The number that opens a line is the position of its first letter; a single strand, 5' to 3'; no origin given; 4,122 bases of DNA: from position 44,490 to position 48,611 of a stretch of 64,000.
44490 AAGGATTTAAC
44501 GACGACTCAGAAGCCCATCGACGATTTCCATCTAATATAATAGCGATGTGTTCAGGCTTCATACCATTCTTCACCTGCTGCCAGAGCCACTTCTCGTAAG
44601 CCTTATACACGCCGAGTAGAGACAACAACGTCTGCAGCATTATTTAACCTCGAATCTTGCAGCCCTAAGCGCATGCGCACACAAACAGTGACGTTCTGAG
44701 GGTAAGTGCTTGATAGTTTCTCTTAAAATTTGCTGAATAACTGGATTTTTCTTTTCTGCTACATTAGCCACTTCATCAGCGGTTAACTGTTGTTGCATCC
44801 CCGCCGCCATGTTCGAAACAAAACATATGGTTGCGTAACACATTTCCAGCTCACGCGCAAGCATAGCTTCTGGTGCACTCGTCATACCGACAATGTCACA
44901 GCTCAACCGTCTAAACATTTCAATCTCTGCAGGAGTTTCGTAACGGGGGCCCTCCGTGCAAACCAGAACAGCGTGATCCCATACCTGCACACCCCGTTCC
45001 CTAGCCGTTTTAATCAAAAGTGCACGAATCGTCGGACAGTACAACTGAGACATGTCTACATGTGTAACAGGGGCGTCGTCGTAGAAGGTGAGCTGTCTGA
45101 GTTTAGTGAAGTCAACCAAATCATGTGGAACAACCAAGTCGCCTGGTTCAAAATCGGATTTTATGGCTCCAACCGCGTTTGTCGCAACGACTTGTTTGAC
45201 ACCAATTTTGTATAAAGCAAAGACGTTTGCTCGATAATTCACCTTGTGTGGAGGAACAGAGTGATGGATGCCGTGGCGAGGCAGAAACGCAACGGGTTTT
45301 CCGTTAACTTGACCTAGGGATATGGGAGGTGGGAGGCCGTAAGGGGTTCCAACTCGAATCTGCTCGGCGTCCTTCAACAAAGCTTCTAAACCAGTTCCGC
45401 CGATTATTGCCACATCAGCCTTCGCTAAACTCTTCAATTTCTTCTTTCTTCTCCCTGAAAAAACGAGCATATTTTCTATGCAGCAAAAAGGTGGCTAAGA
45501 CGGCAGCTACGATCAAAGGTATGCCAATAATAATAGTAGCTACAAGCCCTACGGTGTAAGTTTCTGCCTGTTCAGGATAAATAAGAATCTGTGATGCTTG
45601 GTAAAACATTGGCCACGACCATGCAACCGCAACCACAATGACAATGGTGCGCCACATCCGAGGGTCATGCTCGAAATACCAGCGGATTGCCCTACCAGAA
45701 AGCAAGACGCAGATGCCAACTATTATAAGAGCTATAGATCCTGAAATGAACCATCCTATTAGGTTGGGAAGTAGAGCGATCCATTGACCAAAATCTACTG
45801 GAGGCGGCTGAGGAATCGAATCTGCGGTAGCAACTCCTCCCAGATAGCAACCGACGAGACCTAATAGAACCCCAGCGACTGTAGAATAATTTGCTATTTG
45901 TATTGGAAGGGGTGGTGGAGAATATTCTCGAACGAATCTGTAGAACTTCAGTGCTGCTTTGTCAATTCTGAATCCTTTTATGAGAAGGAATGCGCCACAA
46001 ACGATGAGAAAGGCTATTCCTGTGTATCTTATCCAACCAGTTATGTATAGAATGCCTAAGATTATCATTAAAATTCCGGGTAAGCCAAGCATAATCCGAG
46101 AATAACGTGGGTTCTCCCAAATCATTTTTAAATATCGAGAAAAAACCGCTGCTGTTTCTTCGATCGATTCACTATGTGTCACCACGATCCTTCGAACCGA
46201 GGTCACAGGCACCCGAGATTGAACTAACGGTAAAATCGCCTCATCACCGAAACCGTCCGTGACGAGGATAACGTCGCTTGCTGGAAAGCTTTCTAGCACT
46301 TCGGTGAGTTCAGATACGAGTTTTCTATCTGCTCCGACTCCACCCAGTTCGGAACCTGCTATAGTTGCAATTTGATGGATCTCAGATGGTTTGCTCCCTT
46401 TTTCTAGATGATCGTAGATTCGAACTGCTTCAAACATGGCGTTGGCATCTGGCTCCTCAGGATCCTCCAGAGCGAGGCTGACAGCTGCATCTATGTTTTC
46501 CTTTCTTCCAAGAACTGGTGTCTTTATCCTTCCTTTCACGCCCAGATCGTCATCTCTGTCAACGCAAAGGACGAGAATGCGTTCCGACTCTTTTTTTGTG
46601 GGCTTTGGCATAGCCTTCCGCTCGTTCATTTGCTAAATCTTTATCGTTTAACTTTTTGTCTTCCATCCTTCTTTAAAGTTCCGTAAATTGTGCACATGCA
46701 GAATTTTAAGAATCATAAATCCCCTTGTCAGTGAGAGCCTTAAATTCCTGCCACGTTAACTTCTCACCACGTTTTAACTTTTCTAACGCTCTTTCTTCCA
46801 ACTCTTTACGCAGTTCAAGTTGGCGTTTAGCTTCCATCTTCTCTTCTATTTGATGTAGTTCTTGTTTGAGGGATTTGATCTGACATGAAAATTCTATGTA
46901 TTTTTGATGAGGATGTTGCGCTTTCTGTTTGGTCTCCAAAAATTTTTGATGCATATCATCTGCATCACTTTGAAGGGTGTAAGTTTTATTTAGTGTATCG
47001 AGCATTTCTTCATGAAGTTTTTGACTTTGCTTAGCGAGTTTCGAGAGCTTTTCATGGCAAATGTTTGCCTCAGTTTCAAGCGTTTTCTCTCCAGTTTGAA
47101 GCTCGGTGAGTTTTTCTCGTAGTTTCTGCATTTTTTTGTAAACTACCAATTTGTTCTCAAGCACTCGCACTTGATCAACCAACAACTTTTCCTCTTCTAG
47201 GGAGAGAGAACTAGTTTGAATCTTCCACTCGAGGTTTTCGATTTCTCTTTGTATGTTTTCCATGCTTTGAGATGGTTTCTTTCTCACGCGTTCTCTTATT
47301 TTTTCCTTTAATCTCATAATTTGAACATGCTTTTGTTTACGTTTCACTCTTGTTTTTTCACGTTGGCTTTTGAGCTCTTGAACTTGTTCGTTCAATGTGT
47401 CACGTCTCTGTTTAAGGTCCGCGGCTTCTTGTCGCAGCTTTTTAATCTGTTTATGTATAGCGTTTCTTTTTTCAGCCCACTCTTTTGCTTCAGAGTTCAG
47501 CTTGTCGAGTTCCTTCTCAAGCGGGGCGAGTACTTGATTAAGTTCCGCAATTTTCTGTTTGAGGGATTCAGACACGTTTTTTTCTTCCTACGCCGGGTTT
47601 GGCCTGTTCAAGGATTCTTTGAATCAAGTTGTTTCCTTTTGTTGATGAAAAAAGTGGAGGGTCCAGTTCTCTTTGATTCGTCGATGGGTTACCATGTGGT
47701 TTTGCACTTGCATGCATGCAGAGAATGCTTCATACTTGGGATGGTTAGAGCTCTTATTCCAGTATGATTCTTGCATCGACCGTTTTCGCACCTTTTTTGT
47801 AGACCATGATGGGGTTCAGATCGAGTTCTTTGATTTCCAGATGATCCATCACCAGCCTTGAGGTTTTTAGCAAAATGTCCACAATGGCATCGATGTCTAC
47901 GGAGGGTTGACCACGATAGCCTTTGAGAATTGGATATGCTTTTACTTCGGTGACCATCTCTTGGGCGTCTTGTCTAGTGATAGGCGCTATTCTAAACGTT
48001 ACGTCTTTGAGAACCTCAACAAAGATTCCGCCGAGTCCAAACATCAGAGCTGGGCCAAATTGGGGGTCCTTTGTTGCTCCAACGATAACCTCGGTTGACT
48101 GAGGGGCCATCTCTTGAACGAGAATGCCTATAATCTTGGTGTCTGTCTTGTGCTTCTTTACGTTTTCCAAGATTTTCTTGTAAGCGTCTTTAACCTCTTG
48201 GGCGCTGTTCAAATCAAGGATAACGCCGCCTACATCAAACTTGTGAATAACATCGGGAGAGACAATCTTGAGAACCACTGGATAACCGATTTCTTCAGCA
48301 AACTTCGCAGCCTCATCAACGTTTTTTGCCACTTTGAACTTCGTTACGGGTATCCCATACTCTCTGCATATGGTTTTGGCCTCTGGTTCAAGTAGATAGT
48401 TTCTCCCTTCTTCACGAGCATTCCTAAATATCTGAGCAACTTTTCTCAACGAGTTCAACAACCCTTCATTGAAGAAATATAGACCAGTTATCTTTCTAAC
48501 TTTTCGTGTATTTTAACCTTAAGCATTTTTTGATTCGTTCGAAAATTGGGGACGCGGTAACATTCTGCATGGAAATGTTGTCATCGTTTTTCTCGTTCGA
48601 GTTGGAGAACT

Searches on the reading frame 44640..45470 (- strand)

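Call 60: search_protein_families(library=pfam, proteins=[window:44640-45470:-])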
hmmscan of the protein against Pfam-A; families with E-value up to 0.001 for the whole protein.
window:44640-45470:- (276 aa): 1 family
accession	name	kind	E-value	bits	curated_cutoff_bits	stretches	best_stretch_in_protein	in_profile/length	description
PF01048.26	PNP_UDP_1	-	3e-48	164.7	25.1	1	20-254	2-233/233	Phosphorylase superfamily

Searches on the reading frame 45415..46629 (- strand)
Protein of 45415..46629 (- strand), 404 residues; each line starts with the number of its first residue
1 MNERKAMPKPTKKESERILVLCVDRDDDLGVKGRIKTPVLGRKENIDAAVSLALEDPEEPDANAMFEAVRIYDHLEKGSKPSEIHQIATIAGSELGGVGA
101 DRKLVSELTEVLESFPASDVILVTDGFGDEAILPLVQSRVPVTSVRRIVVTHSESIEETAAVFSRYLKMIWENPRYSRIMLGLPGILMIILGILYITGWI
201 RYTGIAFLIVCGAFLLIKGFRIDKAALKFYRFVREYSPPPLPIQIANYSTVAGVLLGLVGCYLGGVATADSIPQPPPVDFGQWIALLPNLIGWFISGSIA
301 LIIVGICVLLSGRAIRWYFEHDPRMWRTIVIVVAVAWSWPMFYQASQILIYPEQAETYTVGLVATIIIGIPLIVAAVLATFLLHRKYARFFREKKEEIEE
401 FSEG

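Call 60: search_protein_families(library=pfam, proteins=[window:45415-46629:-])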
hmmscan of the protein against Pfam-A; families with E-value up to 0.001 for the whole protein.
window:45415-46629:- (404 aa): 1 family
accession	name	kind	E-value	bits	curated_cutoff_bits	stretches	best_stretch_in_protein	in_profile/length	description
PF04123.18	DUF373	-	2.4e-85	287.4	28.3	1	17-369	1-334/335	Domain of unknown function (DUF373)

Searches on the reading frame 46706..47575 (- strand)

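Call 60: search_protein_families(library=pfam, proteins=[window:46706-47575:-])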
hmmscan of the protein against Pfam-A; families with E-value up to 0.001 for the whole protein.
window:46706-47575:- (289 aa): 1 family
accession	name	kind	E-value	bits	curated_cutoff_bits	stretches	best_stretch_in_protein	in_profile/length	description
PF23435.1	DUF7121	-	3.5e-16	59.9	29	1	12-285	37-305/307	Family of unknown function (DUF7121)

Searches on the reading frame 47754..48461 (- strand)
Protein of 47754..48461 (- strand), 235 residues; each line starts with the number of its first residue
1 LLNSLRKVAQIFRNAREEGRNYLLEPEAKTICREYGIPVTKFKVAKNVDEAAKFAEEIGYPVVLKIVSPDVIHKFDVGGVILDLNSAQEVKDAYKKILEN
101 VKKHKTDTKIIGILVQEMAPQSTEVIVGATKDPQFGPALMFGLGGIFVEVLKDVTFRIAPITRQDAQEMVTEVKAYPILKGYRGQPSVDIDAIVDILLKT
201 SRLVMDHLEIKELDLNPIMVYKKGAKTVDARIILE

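Call 60: search_protein_families(library=pfam, proteins=[window:47754-48461:-])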
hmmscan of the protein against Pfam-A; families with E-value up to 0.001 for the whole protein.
window:47754-48461:- (235 aa): 2 families
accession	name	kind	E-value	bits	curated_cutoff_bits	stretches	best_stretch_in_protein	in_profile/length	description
PF13549.11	ATP-grasp_5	-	7.8e-91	303.8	27.6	1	15-234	2-221/221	ATP-grasp domain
PF08442.15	ATP-grasp_2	-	2e-07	31.3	29.5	1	23-218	2-200/202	ATP-grasp domain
